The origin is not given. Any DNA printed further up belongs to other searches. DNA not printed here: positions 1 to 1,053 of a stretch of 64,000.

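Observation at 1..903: Rosetta-stone fusion: PNPOx-like split-barrel domain fused to a MenA-like DHNA prenyltransferase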

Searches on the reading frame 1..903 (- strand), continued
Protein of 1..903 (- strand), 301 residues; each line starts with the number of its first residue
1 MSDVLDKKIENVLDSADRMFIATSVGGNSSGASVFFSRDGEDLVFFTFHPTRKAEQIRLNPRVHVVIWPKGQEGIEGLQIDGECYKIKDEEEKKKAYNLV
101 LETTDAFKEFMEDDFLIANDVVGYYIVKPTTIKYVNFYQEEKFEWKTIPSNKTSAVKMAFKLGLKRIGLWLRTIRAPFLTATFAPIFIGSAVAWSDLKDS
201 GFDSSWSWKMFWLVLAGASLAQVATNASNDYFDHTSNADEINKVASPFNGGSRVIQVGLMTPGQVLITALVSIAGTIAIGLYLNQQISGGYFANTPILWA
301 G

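Call 40: fold_search(model_id=the predicted structure, library=pdb)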
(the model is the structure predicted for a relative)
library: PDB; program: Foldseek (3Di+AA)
matches with E <= 10: 692; with E <= 0.001: 82
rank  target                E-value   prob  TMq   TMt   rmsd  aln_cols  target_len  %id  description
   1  2i02_A                3.2e-06  1.00  0.24  0.77   3.5       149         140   17  CRYSTAL STRUCTURE OF a pyridoxamine 5'-phosphate oxidase-like family protein (NPUN_R6570) FROM NOSTOC PUNCTIFORME PCC  (released 2006-08-29)
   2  6m31_A                3.8e-06  1.00  0.38  0.62   6.8       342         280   14  Structural and Functional Insights into an Archaeal Lipid Synthase (released 2021-02-03)
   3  3db0_B                7.6e-06  1.00  0.22  0.83   3.2       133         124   22  Crystal structure of Putative Pyridoxamine 5'-phosphate oxidase (NP_472219.1) from LISTERIA INNOCUA at 2.00 A resoluti (released 2008-07-29)
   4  2arz_A                8.3e-06  1.00  0.23  0.47  16.9       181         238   13  Crystal Structure of Protein of Unknown Function from Pseudomonas aeruginosa (released 2005-10-04)
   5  1dnl                  9.0e-06  1.00  0.21  0.48   8.7       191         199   16  X-RAY STRUCTURE OF ESCHERICHIA COLI PYRIDOXINE 5'-PHOSPHATE OXIDASE COMPLEXED WITH FMN AT 1.8 ANGSTROM RESOLUTION (released 2000-01-05)
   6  2i02_B                1.2e-05  1.00  0.23  0.75   3.4       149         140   16  CRYSTAL STRUCTURE OF a pyridoxamine 5'-phosphate oxidase-like family protein (NPUN_R6570) FROM NOSTOC PUNCTIFORME PCC  (released 2006-08-29)
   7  3ec6                  1.5e-05  1.00  0.23  0.83   2.6       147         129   20  Crystal structure of the General Stress Protein 26 from Bacillus anthracis str. Sterne (released 2008-09-16)
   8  3ba3_A                1.6e-05  1.00  0.24  0.74   3.5       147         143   14  Crystal structure of Pyridoxamine 5'-phosphate oxidase-like protein (NP_783940.1) from Lactobacillus plantarum at 1.55 (released 2007-11-20)
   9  5bnc_B                2.1e-05  1.00  0.25  0.50   2.2       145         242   14  Structure of heme binding protein MSMEG_6519 from Mycobacterium smegmatis (released 2015-10-21)
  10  2arz_B                2.2e-05  1.00  0.23  0.47   3.8       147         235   14  Crystal Structure of Protein of Unknown Function from Pseudomonas aeruginosa (released 2005-10-04)
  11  7bpu_A                2.2e-05  1.00  0.36  0.57   7.3       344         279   15  Structural and mechanistic insights into the biosynthesis of Digeranylgeranylglyceryl phosphate synthase in membranes (released 2021-04-14)
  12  1jnw                  2.4e-05  1.00  0.20  0.42   9.4       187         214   16  Active Site Structure of E. coli pyridoxine 5'-phosphate Oxidase (released 2001-08-01)
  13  2a2j_A                2.4e-05  1.00  0.20  0.45  10.3       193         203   16  Crystal structure of a putative pyridoxine 5'-phosphate oxidase (Rv2607) from Mycobacterium tuberculosis (released 2005-08-23)
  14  2re7                  3.0e-05  1.00  0.21  0.73   2.7       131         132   18  Crystal structure of a pyridoxamine 5'-phosphate oxidase related protein (psyc_0186) from psychrobacter arcticus 273-4 a (released 2007-10-09)
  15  8qyw                  3.1e-05  1.00  0.21  0.47   8.4       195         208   14  Human Pyridoxine-5'-phosphate oxidase mutant R225H (released 2024-02-07)
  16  5bnc_A                3.5e-05  1.00  0.25  0.48   2.1       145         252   14  Structure of heme binding protein MSMEG_6519 from Mycobacterium smegmatis (released 2015-10-21)
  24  6m0a_D                5.6e-05  1.00  0.25  0.48   3.5       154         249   14  The heme-bound structure of the chloroplast protein At3g03890 (released 2020-12-16)
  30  8djk_B                7.0e-05  1.00  0.38  0.64   6.6       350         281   18  HMGCR-UBIAD1 Complex State 2 (released 2022-08-03)
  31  6m0a_B                7.3e-05  1.00  0.25  0.47   3.1       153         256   14  The heme-bound structure of the chloroplast protein At3g03890 (released 2020-12-16)
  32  6vna_A                7.3e-05  1.00  0.24  0.76   4.0       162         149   17  Pden_1323 (released 2021-02-03)
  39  6m0a_A                1.2e-04  1.00  0.24  0.45   4.1       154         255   13  The heme-bound structure of the chloroplast protein At3g03890 (released 2020-12-16)
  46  6vna_B                1.6e-04  1.00  0.25  0.76   3.0       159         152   16  Pden_1323 (released 2021-02-03)
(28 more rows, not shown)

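Call 41: find_related_loci(query=A1, collection=genome_contigs, flank=6000)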
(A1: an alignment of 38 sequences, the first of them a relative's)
Query A1 (505 aa) in genome_contigs; peptide patterns used: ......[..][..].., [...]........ (x = any residue, [..] = any of these).
599 stretches matched a pattern (row limit reached: there are more); 574 encode a relative of the query (tblastn E <= 1e-3); the best 80 are kept; 80 distinct loci.
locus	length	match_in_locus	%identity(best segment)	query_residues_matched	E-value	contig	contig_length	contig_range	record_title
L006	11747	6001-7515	95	1-505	0e+0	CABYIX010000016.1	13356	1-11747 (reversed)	MAG: uncultured Candidatus Actinomarina sp. isolate AG-333-E10 genome assembly, contig: AG-333-E10_NODE_16, whole genome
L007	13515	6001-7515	90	1-505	0e+0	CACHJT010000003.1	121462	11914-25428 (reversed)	uncultured Candidatus Actinomarina sp. isolate AG-911-M23 genome assembly, contig: AG-911-M23_NODE_3, whole genome shotg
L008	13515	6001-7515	90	1-505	0e+0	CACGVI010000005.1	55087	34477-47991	uncultured Candidatus Actinomarina sp. isolate AG-910-M10 genome assembly, contig: AG-910-M10_NODE_5, whole genome shotg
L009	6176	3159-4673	90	1-505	0e+0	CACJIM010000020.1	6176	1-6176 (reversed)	uncultured Candidatus Actinomarina sp. isolate AG-447-G15 genome assembly, contig: AG-447-G15_NODE_20, whole genome shot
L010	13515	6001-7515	90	1-505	0e+0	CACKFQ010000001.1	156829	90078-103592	uncultured Candidatus Actinomarina sp. isolate AG-453-L02 genome assembly, contig: AG-453-L02_NODE_1, whole genome shotg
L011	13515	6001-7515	90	1-505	0e+0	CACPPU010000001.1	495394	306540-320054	MAG: uncultured Candidatus Actinomarina sp. isolate AG-447-N19 genome assembly, contig: AG-447-N19_NODE_1, whole genome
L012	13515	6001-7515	89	1-505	0e+0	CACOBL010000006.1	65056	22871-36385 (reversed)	MAG: uncultured Candidatus Actinomarina sp. isolate AH-287-M22 genome assembly, contig: AH-287-M22_NODE_6, whole genome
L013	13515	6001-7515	88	1-505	0e+0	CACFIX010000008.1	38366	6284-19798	uncultured Candidatus Actinomarina sp. isolate AG-410-M23 genome assembly, contig: AG-410-M23_NODE_8, whole genome shotg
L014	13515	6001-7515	88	1-505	0e+0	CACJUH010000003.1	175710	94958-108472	uncultured Candidatus Actinomarina sp. isolate AG-447-P23 genome assembly, contig: AG-447-P23_NODE_3, whole genome shotg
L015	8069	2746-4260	89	1-505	0e+0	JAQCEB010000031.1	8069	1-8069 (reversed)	MAG: Actinomycetota bacterium isolate casp15-mb.97 NODE_10654_length_8069_cov_0.936637, whole genome shotgun sequence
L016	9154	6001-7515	88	1-505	0e+0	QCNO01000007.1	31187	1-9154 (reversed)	OCS155 cluster bacterium AG-426-D23 Ga0171674_107, whole genome shotgun sequence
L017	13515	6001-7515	88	1-505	0e+0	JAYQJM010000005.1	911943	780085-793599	MAG: Candidatus Actinomarina sp. isolate SD4487_NP_metabat_bins_2.tsv.193 contig_7999_pilon, whole genome shotgun sequen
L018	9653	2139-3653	88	1-505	0e+0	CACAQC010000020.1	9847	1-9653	uncultured Candidatus Actinomarina sp. isolate AG-349-A01 genome assembly, contig: AG-349-A01_NODE_20, whole genome shot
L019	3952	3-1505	88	5-505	0e+0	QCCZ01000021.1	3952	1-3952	OCS155 cluster bacterium AG-349-E07 Ga0171669_121, whole genome shotgun sequence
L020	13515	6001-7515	89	1-505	0e+0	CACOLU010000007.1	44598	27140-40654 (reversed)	MAG: uncultured Candidatus Actinomarina sp. isolate AH-321-N21 genome assembly, contig: AH-321-N21_NODE_7, whole genome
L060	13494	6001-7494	52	1-505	7e-173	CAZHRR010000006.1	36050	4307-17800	MAG TPA_asm: uncultured bacterium isolate SRP167671_co4_63 genome assembly, contig: NODE_581_length_36050_cov_8.300653,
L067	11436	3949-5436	51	1-503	2e-165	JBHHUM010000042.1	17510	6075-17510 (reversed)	MAG: Fidelibacterota bacterium isolate S.5.sp3_bin.18 NODE_921_length_17510_cov_7.570266, whole genome shotgun sequence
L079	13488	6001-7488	52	5-505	7e-156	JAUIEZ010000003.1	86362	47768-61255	MAG: Gammaproteobacteria bacterium isolate 8_bin.56 NODE_435_length_86362_cov_1.349510, whole genome shotgun sequence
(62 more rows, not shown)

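Call 46: search_protein_families(library=pfam, proteins=[L060:7513-8256:+, L060:8253-9422:+, L060:9422-10342:+, L060:10339-11184:+, L060:11181-11936:+, L067:6200-7333:+, L067:7326-8864:+, L067:8866-9777:+, L060:4519-5466:-, L060:5432-5944:-], max_evalue=0.0001)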
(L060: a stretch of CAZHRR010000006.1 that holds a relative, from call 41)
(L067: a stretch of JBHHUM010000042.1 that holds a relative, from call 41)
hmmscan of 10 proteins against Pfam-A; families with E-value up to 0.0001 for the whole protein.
L060:7513-8256:+ (247 aa): 7 families
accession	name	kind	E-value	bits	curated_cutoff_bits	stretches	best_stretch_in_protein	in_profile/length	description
PF01209.24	Ubie_methyltran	-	1e-43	149.8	20.1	1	23-247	8-233/233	ubiE/COQ5 methyltransferase family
PF08241.18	Methyltransf_11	-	1.8e-20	73.8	21.2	1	68-162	1-93/95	Methyltransferase domain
PF13649.12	Methyltransf_25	-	1e-19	71.4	27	1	67-160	1-97/97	Methyltransferase domain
PF08242.18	Methyltransf_12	-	1.6e-14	54.8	30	1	68-162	1-98/98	Methyltransferase domain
PF13847.12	Methyltransf_31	-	5.9e-14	52.4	27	1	63-168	3-113/145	Methyltransferase domain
PF13489.12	Methyltransf_23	-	1.6e-12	47.9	27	1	51-229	9-161/164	Methyltransferase domain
PF02475.24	TRM5-TYW2_MTfase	-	1.8e-05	25.2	28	1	60-141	33-116/164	TRM5/TYW2 methyltransferase domain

L060:8253-9422:+ (389 aa): 3 families
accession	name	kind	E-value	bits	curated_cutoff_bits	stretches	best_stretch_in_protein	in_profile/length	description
PF00988.28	CPSase_sm_chain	-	1.5e-56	190.1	27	1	9-134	1-126/126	Carbamoyl-phosphate synthase small chain, CPSase domain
PF00117.34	GATase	-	1.5e-52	178.5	22.8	1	209-383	3-189/190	Glutamine amidotransferase class-I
PF07722.19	Peptidase_C26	-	1.4e-06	28.7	20.5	0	267-296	98-128/219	Peptidase C26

L060:9422-10342:+ (306 aa): 2 families
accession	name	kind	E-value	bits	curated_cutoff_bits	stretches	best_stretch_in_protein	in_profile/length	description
PF00005.33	ABC_tran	-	1.4e-29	103.9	25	1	25-164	2-137/137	ABC transporter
PF13304.12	AAA_21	-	1.9e-11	45.1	27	1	136-195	238-300/304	AAA domain, putative AbiEii toxin, Type IV TA system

L060:10339-11184:+ (281 aa): 2 families
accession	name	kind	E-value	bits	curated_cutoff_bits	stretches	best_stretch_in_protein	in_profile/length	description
PF12679.13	ABC2_membrane_2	-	1.1e-10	41.7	27.2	1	25-279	17-283/283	ABC-2 family transporter protein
PF12730.13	ABC2_membrane_4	-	4.8e-08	33.6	27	1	7-204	1-170/179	ABC-2 family transporter protein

L060:11181-11936:+ (251 aa): 0 families

L067:6200-7333:+ (377 aa): 3 families
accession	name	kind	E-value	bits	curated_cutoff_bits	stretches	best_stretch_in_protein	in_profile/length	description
PF00988.28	CPSase_sm_chain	-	2.9e-56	189.2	27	1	9-134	1-126/126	Carbamoyl-phosphate synthase small chain, CPSase domain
PF00117.34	GATase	-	1e-52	179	22.8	1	195-370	2-189/190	Glutamine amidotransferase class-I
PF07722.19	Peptidase_C26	-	7e-06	26.4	20.5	0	259-284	104-129/219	Peptidase C26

L067:7326-8864:+ (512 aa): 2 families
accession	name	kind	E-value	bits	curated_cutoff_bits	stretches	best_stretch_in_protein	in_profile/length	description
PF13231.12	PMT_2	-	3.2e-30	105.9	26.1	1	55-214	2-160/160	Dolichyl-phosphate-mannose-protein mannosyltransferase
PF02366.24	PMT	-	1.8e-11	44.5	22.7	1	68-213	75-232/245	Dolichyl-phosphate-mannose-protein mannosyltransferase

L067:8866-9777:+ (303 aa): 2 families
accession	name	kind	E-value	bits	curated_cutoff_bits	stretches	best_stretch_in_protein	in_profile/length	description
PF00005.33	ABC_tran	-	1.9e-31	109.9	25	1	22-161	2-137/137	ABC transporter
PF13304.12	AAA_21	-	7.3e-13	49.7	27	1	133-192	238-300/304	AAA domain, putative AbiEii toxin, Type IV TA system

L060:4519-5466:- (315 aa): 1 family
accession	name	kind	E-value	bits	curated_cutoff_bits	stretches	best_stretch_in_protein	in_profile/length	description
PF01551.29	Peptidase_M23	-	9e-16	58.3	28.7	1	216-288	33-90/96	Peptidase family M23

L060:5432-5944:- (170 aa): 1 family
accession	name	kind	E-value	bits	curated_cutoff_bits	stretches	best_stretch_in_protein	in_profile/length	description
PF01220.24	DHquinase_II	-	2.8e-20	72.9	23.3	1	23-159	1-137/138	Dehydroquinase class II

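Call 55: search_protein_families(library=pfam, alignment_id=A3, max_evalue=0.00001)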
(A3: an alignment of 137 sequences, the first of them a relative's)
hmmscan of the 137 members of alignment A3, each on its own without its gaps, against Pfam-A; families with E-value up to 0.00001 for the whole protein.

A. member 1, L002:3704-5458:- (585 aa): 1 family
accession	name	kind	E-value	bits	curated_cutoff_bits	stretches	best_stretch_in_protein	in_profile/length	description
PF00496.27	SBP_bac_5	-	1.3e-11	44.7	32.4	1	99-355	14-260/368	Bacterial extracellular solute-binding proteins, family 5 Middle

B. families by the number of members that match (of 137 scanned): 124 families (the first 25 are shown)
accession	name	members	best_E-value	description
PF05222.21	AlaDh_PNT_N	7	7.2e-49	Alanine dehydrogenase/PNT, N-terminal domain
PF08241.18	Methyltransf_11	7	8.8e-22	Methyltransferase domain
PF13649.12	Methyltransf_25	7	3.6e-20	Methyltransferase domain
PF13847.12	Methyltransf_31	7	2.9e-16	Methyltransferase domain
PF08242.18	Methyltransf_12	7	6.3e-15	Methyltransferase domain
PF01262.27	AlaDh_PNT_C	6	1.1e-68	Alanine dehydrogenase/PNT, C-terminal domain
PF00155.27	Aminotran_1_2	6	6.5e-66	Aminotransferase class I and II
PF01209.24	Ubie_methyltran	6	3.2e-52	ubiE/COQ5 methyltransferase family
PF13489.12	Methyltransf_23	6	1.6e-12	Methyltransferase domain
PF13393.11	tRNA-synt_His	5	4.4e-49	Histidyl-tRNA synthetase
PF12769.12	PNTB_4TM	5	2.9e-38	4TM region of pyridine nucleotide transhydrogenase, mitoch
PF03129.25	HGTP_anticodon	5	3.9e-21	Anticodon binding domain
PF00587.30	tRNA-synt_2b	5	9e-11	tRNA synthetase class II core domain (G, H, P, S and T)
PF01041.23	DegT_DnrJ_EryC1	5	8.2e-09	DegT/DnrJ/EryC1/StrS aminotransferase family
PF00266.25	Aminotran_5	5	1.5e-08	Aminotransferase class-V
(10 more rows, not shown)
